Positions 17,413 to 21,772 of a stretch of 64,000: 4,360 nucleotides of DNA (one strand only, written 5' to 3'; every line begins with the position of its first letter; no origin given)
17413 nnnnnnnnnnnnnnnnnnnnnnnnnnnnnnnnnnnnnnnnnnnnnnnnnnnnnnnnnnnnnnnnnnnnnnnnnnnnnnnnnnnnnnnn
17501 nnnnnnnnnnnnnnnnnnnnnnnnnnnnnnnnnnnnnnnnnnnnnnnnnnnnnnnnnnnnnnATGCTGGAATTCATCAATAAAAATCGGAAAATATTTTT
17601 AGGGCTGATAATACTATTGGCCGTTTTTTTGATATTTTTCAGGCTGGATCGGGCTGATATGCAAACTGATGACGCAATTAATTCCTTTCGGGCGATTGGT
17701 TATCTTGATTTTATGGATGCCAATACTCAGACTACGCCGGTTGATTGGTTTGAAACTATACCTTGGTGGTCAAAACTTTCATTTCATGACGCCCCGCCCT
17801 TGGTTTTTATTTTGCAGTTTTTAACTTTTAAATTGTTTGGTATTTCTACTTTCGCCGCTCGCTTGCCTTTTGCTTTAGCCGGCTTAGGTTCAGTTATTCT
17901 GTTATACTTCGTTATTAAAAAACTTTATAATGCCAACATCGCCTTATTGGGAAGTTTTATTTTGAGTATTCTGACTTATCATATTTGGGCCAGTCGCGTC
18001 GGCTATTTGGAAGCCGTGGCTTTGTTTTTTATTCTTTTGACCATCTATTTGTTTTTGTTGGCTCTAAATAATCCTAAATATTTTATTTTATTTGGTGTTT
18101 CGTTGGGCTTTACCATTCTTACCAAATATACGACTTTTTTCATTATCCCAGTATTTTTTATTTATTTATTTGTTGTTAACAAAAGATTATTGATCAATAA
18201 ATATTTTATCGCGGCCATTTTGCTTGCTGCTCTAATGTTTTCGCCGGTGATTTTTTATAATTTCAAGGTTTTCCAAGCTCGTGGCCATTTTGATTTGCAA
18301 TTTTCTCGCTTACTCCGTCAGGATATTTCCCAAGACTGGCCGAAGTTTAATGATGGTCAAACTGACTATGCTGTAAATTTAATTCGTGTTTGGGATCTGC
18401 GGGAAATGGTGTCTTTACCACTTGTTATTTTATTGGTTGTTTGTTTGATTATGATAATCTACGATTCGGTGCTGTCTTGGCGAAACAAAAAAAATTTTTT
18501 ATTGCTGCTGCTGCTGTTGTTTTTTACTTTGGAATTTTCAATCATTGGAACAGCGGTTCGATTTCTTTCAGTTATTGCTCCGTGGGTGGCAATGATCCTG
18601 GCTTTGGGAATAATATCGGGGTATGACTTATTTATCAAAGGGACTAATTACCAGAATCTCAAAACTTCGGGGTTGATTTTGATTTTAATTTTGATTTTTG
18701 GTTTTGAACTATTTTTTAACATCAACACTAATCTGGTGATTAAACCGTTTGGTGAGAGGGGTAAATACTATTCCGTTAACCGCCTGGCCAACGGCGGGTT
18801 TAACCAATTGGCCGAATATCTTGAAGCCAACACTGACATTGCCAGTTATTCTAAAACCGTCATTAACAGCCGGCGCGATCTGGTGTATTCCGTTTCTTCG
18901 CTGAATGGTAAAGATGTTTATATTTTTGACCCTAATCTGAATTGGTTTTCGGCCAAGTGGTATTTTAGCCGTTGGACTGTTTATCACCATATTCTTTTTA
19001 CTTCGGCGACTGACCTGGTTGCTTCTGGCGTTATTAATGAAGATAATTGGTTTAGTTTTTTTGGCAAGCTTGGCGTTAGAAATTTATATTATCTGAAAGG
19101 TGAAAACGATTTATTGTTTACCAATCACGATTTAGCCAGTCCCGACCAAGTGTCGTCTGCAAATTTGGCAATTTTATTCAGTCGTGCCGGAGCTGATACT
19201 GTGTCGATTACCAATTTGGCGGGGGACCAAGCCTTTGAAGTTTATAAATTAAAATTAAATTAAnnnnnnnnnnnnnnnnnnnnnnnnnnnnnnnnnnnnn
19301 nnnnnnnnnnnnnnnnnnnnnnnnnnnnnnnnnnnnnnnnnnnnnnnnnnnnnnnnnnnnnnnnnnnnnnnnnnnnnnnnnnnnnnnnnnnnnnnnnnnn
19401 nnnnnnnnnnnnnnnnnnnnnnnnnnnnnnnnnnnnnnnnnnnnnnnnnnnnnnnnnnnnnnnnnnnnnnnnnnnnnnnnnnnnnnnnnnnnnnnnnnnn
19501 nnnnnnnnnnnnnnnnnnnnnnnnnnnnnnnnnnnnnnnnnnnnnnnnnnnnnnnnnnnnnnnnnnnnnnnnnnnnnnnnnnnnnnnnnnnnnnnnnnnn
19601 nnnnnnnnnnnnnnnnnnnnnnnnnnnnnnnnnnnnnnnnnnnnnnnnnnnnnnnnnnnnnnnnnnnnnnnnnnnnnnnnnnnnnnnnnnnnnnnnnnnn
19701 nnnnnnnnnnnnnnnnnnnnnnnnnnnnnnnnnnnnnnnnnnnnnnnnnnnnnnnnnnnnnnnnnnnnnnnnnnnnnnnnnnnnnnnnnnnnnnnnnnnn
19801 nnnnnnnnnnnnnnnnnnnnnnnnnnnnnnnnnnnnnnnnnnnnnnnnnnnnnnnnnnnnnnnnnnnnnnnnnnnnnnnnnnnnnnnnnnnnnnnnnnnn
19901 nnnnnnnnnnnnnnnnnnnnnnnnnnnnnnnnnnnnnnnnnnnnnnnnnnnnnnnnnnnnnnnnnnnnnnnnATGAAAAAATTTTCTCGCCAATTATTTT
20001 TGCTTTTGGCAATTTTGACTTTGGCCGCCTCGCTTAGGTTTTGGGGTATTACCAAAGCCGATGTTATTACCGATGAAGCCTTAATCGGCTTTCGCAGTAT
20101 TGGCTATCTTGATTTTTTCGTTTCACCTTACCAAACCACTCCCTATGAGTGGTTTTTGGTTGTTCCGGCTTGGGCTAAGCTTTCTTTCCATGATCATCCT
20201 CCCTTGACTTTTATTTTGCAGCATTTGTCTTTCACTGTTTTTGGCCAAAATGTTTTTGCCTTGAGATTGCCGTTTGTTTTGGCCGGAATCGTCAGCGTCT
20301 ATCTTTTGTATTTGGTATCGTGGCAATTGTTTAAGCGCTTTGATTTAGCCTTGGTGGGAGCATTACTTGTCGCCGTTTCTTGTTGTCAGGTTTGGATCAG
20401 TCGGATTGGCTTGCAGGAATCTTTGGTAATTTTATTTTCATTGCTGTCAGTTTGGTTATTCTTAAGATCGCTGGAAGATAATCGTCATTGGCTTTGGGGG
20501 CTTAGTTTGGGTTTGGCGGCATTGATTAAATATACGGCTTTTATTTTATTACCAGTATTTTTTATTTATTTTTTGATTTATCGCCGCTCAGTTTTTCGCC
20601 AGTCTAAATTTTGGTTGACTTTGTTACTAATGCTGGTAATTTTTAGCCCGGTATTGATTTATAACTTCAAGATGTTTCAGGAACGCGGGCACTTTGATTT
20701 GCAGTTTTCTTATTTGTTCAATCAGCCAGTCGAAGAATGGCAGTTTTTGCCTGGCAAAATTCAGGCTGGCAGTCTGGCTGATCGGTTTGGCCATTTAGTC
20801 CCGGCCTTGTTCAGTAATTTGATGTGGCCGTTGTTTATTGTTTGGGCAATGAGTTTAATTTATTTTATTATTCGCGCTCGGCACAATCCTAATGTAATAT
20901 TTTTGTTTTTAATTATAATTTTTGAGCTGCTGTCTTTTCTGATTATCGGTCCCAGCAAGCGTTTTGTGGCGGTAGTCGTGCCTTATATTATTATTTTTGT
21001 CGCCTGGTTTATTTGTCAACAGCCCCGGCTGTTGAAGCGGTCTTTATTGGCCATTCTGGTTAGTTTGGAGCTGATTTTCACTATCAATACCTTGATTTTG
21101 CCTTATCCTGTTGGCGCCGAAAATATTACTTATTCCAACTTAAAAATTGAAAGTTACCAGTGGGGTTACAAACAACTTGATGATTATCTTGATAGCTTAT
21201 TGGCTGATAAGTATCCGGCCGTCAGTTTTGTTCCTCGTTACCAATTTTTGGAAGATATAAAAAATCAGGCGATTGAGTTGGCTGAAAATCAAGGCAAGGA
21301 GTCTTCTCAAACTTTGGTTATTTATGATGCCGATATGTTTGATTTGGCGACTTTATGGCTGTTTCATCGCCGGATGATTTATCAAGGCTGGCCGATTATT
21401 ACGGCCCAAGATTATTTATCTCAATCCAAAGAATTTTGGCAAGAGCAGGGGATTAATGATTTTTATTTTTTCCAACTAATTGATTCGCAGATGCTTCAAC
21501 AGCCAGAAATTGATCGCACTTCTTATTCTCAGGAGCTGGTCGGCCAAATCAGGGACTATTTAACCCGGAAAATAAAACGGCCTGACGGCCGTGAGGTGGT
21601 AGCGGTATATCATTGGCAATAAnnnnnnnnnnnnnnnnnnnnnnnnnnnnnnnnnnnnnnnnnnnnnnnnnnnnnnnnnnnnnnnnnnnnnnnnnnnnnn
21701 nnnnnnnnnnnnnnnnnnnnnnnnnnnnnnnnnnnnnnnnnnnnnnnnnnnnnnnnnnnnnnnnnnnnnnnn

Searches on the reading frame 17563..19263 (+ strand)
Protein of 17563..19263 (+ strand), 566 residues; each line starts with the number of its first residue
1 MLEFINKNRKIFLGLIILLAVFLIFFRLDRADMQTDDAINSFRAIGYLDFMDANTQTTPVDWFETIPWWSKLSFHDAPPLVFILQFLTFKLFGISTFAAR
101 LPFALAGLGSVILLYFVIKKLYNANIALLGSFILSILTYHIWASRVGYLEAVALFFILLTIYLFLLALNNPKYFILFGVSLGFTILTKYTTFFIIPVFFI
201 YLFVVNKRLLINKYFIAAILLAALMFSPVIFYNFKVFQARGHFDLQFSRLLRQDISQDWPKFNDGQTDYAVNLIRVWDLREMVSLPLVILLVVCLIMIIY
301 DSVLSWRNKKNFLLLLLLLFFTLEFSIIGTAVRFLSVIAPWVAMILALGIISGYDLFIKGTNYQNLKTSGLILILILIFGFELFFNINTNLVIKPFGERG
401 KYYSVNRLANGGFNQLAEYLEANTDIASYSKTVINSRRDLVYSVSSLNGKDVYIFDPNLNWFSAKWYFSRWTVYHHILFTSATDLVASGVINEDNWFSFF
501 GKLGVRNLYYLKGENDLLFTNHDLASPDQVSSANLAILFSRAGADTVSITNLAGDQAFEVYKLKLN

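Call 11: search_protein_families(library=pfam, proteins=[window:17563-19263:+], max_evalue=0.001)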
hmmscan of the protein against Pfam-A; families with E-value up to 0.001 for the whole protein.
window:17563-19263:+ (566 aa): 2 families
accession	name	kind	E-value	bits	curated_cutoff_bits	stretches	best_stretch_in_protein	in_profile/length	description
PF13231.12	PMT_2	-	1.3e-21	77.9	26.1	1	76-232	1-160/160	Dolichyl-phosphate-mannose-protein mannosyltransferase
PF02366.24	PMT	-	2.7e-13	50.5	22.7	1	89-231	74-232/245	Dolichyl-phosphate-mannose-protein mannosyltransferase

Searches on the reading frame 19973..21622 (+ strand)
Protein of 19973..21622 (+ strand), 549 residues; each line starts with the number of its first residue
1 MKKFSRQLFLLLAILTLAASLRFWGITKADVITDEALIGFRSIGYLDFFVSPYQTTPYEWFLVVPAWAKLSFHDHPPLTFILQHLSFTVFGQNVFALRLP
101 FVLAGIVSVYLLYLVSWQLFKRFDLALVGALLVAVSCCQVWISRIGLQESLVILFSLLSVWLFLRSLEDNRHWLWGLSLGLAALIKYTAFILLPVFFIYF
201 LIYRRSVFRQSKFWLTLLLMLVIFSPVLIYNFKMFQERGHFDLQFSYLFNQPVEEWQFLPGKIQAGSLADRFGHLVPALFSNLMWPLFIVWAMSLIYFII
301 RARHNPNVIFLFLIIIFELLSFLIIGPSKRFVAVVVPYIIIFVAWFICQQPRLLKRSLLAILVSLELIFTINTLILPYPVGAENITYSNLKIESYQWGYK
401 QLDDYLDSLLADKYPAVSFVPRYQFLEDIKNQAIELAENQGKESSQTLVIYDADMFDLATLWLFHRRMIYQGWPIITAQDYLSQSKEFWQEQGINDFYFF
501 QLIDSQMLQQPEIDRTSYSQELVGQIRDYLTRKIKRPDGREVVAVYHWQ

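Call 11: search_protein_families(library=pfam, proteins=[window:19973-21622:+], max_evalue=0.001)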
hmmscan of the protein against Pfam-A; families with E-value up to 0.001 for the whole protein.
window:19973-21622:+ (549 aa): 2 families
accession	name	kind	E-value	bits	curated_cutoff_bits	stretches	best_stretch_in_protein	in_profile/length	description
PF13231.12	PMT_2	-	5e-27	95.5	26.1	1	74-230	1-160/160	Dolichyl-phosphate-mannose-protein mannosyltransferase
PF02366.24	PMT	-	1.2e-08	35.3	22.7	1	83-231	70-234/245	Dolichyl-phosphate-mannose-protein mannosyltransferase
